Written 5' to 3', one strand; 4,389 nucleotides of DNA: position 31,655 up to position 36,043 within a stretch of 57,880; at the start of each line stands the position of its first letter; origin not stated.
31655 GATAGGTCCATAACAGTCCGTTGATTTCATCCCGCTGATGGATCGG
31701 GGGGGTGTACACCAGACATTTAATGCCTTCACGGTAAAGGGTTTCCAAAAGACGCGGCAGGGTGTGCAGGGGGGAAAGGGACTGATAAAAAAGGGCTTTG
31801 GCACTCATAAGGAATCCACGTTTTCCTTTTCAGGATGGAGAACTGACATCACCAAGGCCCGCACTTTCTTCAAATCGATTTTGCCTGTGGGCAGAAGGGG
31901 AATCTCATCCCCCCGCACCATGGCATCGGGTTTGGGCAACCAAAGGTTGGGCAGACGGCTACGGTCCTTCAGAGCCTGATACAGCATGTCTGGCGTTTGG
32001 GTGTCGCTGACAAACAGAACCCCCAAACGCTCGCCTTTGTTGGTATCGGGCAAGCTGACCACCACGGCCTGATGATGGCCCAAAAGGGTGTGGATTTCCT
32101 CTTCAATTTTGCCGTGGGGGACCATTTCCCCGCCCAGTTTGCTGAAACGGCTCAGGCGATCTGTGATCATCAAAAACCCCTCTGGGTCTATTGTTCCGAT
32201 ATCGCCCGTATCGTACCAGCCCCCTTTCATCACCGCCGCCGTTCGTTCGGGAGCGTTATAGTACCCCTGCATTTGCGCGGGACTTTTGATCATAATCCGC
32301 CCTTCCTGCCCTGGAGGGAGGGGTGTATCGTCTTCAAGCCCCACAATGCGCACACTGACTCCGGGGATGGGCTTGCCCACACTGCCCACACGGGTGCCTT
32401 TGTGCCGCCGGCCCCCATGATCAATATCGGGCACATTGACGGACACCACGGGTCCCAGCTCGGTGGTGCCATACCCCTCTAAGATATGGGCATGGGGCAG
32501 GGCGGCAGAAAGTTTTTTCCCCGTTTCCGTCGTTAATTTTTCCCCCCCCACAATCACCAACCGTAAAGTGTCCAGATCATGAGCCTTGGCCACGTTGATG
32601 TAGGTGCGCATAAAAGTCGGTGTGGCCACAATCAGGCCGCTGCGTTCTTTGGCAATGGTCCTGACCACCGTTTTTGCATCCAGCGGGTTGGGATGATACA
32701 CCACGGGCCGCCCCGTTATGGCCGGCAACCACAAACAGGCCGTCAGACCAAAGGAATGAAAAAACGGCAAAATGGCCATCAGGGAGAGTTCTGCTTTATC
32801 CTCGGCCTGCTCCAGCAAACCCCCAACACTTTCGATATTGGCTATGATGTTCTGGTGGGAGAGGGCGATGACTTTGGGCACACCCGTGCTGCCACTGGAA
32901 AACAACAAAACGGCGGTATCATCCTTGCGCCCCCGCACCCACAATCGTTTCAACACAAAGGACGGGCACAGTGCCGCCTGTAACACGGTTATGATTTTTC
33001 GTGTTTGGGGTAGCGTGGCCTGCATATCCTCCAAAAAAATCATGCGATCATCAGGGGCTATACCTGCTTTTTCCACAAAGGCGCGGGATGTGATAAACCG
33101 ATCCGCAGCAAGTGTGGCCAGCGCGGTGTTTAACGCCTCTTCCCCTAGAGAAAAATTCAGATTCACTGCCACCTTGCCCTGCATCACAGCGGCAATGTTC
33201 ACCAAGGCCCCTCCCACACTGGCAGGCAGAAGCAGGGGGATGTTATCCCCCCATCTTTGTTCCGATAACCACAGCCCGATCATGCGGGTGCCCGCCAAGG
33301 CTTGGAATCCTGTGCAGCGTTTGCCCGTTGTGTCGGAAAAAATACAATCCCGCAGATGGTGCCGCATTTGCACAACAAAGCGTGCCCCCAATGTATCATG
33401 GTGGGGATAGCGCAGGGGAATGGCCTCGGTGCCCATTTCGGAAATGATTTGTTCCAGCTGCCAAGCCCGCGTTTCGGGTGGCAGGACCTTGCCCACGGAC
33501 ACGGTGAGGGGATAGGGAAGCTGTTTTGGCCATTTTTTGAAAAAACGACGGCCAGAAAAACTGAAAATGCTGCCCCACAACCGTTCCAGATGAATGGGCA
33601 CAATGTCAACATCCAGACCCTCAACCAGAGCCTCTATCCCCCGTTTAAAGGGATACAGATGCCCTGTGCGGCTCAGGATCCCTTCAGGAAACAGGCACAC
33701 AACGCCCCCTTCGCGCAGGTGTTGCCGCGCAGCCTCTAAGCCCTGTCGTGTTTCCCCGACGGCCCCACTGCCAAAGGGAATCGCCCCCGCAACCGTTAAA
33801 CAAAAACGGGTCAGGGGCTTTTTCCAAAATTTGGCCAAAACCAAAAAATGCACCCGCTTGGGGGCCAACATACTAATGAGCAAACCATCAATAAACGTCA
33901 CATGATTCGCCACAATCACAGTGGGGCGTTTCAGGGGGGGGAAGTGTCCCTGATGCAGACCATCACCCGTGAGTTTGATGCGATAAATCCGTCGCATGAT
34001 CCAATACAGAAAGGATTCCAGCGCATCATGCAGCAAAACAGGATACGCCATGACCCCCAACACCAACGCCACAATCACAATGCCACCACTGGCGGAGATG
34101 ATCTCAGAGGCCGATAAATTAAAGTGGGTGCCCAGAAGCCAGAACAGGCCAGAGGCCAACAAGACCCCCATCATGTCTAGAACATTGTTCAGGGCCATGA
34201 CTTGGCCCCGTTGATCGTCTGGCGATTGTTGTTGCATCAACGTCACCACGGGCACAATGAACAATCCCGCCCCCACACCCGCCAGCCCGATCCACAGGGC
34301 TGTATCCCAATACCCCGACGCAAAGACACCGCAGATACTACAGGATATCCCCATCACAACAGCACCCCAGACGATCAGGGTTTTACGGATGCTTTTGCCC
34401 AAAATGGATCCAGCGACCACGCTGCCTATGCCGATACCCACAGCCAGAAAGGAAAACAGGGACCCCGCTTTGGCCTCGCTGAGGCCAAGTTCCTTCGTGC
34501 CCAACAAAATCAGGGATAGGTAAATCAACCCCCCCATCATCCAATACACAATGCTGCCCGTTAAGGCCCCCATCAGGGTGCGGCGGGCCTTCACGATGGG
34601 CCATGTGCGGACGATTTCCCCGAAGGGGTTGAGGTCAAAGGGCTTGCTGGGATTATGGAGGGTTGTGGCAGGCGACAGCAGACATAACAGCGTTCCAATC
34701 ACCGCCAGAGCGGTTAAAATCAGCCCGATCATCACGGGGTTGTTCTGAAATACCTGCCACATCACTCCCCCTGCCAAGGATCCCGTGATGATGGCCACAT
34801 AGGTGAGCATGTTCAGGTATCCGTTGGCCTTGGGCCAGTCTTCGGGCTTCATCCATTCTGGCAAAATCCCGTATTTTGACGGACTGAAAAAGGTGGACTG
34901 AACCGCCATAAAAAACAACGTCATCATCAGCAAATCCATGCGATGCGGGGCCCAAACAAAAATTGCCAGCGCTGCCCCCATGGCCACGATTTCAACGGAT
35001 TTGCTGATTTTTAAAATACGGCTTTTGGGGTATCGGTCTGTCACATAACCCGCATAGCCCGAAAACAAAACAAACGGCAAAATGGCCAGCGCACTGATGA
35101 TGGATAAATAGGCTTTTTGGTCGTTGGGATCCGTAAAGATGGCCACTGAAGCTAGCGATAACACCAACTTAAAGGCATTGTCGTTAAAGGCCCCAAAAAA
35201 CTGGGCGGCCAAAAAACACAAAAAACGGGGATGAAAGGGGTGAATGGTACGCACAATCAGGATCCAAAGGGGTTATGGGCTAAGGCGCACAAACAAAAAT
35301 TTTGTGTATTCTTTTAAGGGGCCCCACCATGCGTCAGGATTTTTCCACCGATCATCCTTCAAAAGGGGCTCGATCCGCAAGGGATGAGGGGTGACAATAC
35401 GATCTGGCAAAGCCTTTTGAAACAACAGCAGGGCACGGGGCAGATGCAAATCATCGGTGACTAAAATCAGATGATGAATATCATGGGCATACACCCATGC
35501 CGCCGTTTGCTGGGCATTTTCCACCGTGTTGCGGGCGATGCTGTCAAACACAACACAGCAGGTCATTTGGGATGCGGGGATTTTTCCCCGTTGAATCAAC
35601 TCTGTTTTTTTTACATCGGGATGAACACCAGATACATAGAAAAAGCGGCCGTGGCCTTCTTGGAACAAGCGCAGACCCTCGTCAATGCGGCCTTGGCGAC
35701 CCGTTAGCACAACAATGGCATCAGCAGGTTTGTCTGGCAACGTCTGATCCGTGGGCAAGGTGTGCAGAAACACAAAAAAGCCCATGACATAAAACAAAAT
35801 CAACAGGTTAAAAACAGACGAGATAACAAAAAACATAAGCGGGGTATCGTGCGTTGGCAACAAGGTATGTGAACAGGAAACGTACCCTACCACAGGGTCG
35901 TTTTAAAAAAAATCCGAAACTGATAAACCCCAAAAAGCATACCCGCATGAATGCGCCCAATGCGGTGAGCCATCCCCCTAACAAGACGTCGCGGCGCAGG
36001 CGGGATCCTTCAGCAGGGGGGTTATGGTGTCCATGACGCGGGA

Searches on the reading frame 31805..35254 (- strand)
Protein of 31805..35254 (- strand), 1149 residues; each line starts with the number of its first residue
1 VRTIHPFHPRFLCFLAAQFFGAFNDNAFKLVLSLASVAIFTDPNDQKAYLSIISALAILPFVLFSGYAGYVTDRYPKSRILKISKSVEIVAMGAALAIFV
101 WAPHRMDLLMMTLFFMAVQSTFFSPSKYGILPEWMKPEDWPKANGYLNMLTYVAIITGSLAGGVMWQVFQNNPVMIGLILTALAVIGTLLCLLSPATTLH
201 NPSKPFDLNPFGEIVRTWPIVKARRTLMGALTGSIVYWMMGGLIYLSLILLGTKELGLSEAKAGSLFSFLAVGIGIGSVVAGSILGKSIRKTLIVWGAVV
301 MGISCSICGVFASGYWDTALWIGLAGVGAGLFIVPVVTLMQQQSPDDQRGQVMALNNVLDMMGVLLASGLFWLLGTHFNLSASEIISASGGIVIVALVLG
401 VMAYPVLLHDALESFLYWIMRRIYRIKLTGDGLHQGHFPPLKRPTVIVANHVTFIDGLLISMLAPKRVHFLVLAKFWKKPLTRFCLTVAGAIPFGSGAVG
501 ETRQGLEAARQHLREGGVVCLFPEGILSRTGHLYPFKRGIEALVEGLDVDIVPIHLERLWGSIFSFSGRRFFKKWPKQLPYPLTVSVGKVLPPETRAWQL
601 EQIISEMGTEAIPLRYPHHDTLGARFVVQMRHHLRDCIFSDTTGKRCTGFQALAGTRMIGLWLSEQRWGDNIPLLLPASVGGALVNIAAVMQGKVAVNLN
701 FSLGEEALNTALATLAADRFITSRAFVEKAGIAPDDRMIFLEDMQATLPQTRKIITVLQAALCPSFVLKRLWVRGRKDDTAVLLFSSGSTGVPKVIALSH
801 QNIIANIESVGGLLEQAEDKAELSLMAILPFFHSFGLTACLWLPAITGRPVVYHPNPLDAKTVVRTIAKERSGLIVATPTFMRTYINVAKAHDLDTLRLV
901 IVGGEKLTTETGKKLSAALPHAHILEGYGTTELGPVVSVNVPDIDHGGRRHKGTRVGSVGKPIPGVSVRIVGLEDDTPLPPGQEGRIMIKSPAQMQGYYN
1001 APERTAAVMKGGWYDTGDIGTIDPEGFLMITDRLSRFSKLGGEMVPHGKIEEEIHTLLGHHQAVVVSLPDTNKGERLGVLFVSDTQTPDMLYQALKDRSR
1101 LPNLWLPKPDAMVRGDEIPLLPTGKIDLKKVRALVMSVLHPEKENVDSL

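Call 75: search_protein_families(library=pfam, proteins=[window:31805-35254:-], max_evalue=0.00001)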
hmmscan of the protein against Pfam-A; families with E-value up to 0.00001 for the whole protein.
window:31805-35254:- (1149 aa): 3 families
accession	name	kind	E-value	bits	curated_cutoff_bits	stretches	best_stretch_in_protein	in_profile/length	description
PF00501.34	AMP-binding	-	2.8e-57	194.7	29.9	1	644-999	19-384/384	AMP-binding enzyme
PF07690.21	MFS_1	-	3.3e-25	89.2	33.4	2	20-246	7-227/347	Major Facilitator Superfamily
PF01553.26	Acyltransferase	-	1.1e-19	70.9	23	1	441-555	12-130/132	Acyltransferase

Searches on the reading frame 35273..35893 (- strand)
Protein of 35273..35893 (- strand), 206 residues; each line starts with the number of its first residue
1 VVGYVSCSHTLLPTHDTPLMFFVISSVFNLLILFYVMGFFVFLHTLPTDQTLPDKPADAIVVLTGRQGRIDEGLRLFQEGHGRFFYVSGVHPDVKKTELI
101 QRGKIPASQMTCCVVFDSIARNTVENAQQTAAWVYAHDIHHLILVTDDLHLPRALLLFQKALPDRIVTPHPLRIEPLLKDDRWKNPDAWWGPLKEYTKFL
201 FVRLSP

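Call 75: search_protein_families(library=pfam, proteins=[window:35273-35893:-], max_evalue=0.00001)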
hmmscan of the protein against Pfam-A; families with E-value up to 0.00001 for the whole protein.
window:35273-35893:- (206 aa): 1 family
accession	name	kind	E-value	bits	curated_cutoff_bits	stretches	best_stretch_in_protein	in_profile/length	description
PF02698.23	DUF218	-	4.8e-17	62.6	27.6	1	58-176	1-113/133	DUF218 domain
